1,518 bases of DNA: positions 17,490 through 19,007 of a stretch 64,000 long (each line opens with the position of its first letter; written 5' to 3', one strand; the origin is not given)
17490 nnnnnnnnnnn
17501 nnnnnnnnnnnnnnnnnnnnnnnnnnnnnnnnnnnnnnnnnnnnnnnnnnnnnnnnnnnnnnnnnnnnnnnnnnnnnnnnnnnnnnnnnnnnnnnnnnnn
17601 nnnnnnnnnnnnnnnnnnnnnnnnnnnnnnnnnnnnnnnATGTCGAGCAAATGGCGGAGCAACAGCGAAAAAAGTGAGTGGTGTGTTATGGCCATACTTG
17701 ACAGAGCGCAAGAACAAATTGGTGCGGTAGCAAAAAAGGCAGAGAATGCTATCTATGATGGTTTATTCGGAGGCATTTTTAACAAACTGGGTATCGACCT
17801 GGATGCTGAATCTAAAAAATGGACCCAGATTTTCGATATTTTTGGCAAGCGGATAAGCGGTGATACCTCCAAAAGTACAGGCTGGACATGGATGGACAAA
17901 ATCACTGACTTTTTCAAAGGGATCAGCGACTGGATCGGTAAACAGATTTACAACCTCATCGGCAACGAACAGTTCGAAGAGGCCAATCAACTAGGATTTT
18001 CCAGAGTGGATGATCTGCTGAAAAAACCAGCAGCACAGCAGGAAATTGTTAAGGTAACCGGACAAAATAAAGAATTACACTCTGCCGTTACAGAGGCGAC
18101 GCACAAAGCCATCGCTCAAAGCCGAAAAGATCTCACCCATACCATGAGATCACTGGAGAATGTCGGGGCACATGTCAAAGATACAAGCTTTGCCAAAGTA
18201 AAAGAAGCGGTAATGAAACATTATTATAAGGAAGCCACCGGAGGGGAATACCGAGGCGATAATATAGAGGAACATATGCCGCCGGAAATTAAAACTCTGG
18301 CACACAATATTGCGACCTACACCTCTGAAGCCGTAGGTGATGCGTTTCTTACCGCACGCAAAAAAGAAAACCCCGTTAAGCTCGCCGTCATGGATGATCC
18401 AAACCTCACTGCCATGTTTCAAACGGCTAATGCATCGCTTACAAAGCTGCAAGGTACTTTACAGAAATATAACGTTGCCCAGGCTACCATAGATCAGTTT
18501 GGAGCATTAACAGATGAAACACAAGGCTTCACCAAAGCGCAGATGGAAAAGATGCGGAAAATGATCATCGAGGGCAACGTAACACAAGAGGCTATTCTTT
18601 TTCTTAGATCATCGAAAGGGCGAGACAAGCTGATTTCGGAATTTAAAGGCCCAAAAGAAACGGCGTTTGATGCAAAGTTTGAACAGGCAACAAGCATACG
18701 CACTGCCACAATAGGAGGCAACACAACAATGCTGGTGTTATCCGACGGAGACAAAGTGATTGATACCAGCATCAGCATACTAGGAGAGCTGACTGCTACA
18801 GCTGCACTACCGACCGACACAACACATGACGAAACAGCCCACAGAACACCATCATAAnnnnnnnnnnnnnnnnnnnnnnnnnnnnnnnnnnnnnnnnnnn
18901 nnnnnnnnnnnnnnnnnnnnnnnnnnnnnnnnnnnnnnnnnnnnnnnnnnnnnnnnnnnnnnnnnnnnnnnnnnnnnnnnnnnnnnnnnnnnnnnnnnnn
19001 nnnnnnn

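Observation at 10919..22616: The tail-tube, chaperone and tape-measure slot is replaced by an 11.7-kb block of ORFans, two of them operon-coupled to g12-g13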

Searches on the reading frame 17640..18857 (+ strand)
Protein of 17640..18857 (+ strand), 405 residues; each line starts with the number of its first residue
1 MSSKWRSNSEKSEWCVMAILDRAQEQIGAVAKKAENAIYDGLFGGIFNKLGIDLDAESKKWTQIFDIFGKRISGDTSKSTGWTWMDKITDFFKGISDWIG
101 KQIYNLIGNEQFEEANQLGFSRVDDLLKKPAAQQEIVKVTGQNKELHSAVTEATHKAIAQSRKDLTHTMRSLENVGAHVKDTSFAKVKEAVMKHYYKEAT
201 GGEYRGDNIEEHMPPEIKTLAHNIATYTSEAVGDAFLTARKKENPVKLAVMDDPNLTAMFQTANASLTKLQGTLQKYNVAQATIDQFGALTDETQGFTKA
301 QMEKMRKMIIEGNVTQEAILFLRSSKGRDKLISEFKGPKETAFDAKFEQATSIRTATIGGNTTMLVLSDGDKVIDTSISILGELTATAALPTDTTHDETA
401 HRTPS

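Call 3: search_protein_families(library=pfam, proteins=[window:17640-18857:+], max_evalue=0.1)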
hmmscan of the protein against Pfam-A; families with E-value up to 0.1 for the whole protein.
window:17640-18857:+ (405 aa): 1 family
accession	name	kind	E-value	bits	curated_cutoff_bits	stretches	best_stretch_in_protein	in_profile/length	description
PF13643.11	DUF4145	-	0.015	15.8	23.1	1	136-186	25-79/88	Domain of unknown function (DUF4145)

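Call 6: search_protein_families(library=phrogs, proteins=[window:17640-18857:+], max_evalue=0.1)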
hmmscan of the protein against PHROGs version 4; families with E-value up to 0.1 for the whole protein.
window:17640-18857:+ (405 aa): 2 families
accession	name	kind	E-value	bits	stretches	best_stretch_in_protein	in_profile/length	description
phrog_11498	-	unknown function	0.0029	19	1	110-176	14-80/100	-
phrog_32222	-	unknown function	0.0048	17.6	0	107-174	22-88/241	-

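Call 43: search_protein_families(library=ncbifam, proteins=[window:17640-18857:+], max_evalue=0.1)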
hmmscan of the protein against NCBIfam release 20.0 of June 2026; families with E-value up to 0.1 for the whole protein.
window:17640-18857:+ (405 aa): 1 family
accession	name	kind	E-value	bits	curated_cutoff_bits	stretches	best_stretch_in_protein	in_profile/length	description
NF009392.0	PRK12751.1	equivalog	0.011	15.8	238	1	101-134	124-157/162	periplasmic stress adaptor protein CpxP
